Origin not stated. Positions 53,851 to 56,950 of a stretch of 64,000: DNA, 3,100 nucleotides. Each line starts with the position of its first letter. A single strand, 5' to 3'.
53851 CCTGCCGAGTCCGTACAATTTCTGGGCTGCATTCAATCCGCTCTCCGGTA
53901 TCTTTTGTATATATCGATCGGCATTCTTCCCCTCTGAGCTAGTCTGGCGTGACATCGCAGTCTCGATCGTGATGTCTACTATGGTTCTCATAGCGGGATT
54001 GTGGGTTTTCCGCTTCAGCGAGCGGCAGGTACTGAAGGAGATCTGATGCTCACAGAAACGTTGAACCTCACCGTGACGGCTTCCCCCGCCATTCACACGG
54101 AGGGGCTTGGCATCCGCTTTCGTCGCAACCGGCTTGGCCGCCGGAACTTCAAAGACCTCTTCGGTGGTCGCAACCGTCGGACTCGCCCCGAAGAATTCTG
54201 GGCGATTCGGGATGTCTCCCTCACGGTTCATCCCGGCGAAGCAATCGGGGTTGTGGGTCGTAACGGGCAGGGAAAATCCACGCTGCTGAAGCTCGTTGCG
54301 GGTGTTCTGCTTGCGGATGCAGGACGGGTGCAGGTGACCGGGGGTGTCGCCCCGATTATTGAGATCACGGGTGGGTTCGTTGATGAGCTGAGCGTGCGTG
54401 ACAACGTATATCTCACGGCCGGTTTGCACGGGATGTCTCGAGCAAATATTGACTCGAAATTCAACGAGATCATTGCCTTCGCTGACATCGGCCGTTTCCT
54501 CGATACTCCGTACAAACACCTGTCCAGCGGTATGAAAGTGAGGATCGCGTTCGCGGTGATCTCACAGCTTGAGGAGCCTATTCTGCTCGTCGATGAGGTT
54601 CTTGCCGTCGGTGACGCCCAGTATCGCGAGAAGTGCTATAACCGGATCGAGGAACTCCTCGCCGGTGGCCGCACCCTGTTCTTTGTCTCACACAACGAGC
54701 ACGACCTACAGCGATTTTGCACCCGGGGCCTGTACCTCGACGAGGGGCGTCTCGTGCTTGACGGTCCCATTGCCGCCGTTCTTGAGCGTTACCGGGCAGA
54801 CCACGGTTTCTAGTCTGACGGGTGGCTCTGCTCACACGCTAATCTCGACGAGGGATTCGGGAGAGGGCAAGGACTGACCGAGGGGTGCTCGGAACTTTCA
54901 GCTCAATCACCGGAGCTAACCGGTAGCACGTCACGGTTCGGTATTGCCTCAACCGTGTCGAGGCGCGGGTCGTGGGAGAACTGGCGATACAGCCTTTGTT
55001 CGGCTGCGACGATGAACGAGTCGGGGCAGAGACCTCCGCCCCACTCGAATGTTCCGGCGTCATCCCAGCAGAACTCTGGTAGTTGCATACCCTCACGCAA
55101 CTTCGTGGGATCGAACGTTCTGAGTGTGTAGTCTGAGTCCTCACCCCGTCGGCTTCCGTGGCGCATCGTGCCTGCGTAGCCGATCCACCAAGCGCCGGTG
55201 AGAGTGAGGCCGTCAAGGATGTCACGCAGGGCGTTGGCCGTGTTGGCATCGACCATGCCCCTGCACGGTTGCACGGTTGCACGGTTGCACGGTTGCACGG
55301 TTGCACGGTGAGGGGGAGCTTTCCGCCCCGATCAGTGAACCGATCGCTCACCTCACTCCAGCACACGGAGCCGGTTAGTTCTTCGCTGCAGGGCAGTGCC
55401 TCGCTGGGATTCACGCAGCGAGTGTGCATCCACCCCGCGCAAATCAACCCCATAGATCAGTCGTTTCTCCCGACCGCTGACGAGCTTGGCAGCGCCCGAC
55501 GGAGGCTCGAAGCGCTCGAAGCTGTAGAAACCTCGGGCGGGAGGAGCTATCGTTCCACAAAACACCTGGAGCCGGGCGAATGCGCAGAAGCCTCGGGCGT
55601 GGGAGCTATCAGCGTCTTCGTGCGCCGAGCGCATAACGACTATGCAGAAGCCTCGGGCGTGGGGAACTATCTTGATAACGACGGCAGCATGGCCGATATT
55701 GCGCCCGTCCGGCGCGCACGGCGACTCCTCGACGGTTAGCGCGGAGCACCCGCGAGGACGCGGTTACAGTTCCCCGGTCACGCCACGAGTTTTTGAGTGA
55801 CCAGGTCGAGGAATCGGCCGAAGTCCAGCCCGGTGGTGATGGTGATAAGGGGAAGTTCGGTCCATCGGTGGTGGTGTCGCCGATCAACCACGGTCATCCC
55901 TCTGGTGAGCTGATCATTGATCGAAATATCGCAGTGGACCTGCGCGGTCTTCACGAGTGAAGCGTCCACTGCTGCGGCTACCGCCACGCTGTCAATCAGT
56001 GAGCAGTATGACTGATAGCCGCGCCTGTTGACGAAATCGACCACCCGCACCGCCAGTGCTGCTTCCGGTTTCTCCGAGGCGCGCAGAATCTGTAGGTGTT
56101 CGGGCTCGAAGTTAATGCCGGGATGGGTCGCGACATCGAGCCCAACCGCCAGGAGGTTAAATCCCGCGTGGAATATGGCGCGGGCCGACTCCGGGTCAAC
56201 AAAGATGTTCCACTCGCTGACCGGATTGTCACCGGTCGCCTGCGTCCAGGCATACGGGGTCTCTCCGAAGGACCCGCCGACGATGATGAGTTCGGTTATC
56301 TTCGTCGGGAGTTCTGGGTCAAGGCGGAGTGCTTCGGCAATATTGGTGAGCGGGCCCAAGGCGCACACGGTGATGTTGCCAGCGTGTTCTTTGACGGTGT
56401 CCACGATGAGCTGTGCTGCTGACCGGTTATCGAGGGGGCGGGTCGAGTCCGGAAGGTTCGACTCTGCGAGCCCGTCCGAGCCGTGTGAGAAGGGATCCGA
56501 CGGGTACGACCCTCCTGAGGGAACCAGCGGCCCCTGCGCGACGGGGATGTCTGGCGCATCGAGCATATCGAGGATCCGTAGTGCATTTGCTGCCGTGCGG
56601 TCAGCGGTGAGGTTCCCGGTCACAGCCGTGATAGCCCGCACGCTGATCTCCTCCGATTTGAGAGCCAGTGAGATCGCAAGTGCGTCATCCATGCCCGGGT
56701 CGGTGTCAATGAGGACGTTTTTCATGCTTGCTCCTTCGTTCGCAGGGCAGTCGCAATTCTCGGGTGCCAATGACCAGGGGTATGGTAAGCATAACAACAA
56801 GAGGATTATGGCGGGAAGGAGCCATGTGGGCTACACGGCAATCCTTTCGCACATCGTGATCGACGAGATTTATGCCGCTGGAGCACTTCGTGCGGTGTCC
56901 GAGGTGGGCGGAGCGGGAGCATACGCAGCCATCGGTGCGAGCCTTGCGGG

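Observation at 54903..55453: Perfect (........)x6 tract splits a 180-codon gene into two frames: candidate slipped-strand phase switch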

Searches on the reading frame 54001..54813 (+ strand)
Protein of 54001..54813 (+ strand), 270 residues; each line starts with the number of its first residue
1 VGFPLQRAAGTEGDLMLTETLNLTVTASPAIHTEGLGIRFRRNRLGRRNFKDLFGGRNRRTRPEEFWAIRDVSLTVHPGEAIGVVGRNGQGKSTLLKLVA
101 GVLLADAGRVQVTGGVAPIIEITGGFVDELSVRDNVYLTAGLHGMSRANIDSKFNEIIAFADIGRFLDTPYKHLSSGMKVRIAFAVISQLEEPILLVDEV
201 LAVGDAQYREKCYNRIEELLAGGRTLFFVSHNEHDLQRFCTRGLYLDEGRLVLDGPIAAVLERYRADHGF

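Call 4: search_protein_families(library=pfam, proteins=[window:54001-54813:+], max_evalue=1)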
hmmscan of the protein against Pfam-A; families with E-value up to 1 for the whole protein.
window:54001-54813:+ (270 aa): 11 families
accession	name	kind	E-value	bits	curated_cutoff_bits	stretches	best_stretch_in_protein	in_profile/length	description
PF00005.33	ABC_tran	-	1.3e-19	71.6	25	1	70-200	2-135/137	ABC transporter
PF02463.25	SMC_N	-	0.00037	20.4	40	1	180-233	147-199/220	RecF/RecN/SMC N terminal domain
PF13304.12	AAA_21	-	0.0011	19.6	27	1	83-113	3-35/304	AAA domain, putative AbiEii toxin, Type IV TA system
PF13555.12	AAA_29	-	0.0073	16.5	27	1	73-106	16-49/61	P-loop containing region of AAA domain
PF00004.35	AAA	-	0.049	14.5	21.2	1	84-207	3-73/131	ATPase family associated with various cellular activities (AAA)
PF03308.22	MeaB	-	0.066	12.6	23.1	1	80-126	34-79/273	Methylmalonyl Co-A mutase-associated GTPase MeaB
PF17836.7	PglD_N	-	0.074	14.1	23.4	1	140-216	7-78/78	PglD N-terminal domain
PF13476.12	AAA_23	-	0.16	13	27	1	83-107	23-47/201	AAA domain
PF25199.1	nSTAND_NTPase5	-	0.19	12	34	1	80-107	42-69/145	Novel STAND NTPase 5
PF13604.12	AAA_30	-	0.29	11.3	27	1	81-112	20-51/191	AAA domain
PF25683.1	URGCP_GTPase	-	0.34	10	55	1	82-155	192-266/396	URGCP-like GTPase domain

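Call 24: find_homologous_proteins(query=window:54001-54813:+, max_evalue=1e-60)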
Query window:54001-54813:+ (270 aa): 5799 proteins with E <= 1e-60 among 8000 candidates; the best 120 are listed.
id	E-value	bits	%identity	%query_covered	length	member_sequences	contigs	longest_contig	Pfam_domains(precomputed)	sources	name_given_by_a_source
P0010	2.3e-164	564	100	94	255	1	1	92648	PF00005.34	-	-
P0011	6.0e-130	451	80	94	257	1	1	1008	PF00005.34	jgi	jgi:ABC-2 type transport system ATP-binding protein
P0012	2.4e-129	449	83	89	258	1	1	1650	PF00005.34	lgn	-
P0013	3.4e-129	448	82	89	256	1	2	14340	PF00005.34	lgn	-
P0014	5.6e-129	448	78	94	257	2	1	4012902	PF00005.34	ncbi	ncbi:ABC transporter ATP-binding protein [Agromyces ramosus]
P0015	1.1e-128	447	79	94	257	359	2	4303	PF00005.34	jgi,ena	jgi:ABC-2 type transport system ATP-binding protein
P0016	4.0e-128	445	81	91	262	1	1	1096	PF00005.34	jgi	-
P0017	7.0e-128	444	80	92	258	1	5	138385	PF00005.34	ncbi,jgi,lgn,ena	ncbi:MAG TPA: ABC transporter ATP-binding protein [Agromyces sp.]|jgi:ABC-2 type transport system AT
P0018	2.5e-127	442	80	92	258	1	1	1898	PF00005.34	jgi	jgi:ABC-2 type transport system ATP-binding protein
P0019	3.1e-127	442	81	92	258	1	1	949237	PF00005.34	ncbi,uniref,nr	ncbi:ABC transporter ATP-binding protein [Agromyces sp. Marseille-P2726]|uniref:ABC transporter ATP-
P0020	5.8e-127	441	79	93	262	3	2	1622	PF00005.34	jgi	-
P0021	8.0e-127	441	82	89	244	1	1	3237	PF00005.34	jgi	-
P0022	1.1e-126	440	79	91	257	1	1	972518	PF00005.34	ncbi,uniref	ncbi:ABC transporter ATP-binding protein [Agromyces sp. NPDC058110]|uniref:ABC transporter ATP-bindi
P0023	3.8e-126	439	77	92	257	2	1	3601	PF00005.34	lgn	-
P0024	5.2e-126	438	81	90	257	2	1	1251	PF00005.34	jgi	jgi:ABC-2 type transport system ATP-binding protein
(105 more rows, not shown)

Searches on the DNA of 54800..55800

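Call 90: search_rna_families(source=window, start=54800, end=55800, threshold=evalue, max_evalue=10)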
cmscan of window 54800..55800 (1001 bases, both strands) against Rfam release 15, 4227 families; matches with E-value up to 10: 1.
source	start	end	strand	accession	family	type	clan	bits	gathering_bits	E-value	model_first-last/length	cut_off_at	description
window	55236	55414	+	RF02138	HOXA11-AS1_2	Gene; lncRNA;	-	16.1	50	7.8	1-187/187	no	HOXA11 antisense RNA 1 conserved region 2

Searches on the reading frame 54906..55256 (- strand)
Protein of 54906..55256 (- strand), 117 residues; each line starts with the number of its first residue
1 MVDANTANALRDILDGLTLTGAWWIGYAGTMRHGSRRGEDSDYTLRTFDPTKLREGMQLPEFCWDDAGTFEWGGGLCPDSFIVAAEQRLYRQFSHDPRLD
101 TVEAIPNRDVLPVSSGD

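Call 4: search_protein_families(library=pfam, proteins=[window:54906-55256:-], max_evalue=1)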
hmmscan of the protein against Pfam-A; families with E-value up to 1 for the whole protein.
seq(117 aa): 0 families

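Call 5: search_protein_families(library=ncbifam, proteins=[window:54906-55256:-], max_evalue=1)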
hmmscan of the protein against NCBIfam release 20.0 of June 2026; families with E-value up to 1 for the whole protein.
seq(117 aa): 0 families

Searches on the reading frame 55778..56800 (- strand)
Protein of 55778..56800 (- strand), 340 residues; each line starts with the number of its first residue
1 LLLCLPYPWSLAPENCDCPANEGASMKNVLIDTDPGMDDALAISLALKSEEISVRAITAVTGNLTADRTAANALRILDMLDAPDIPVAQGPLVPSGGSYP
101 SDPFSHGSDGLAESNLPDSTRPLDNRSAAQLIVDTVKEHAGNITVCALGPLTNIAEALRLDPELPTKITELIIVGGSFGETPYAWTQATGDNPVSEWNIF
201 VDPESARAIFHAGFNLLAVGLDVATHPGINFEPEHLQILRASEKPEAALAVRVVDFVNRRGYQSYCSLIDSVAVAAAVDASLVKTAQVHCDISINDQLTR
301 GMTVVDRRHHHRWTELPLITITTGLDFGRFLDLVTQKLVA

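Call 4: search_protein_families(library=pfam, proteins=[window:55778-56800:-], max_evalue=1)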
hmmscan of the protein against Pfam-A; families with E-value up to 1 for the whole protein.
window:55778-56800:- (340 aa): 1 family
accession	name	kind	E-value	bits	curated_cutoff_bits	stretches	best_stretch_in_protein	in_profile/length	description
PF01156.24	IU_nuc_hydro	-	5.3e-77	259.8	34.2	1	29-331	1-296/297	Inosine-uridine preferring nucleoside hydrolase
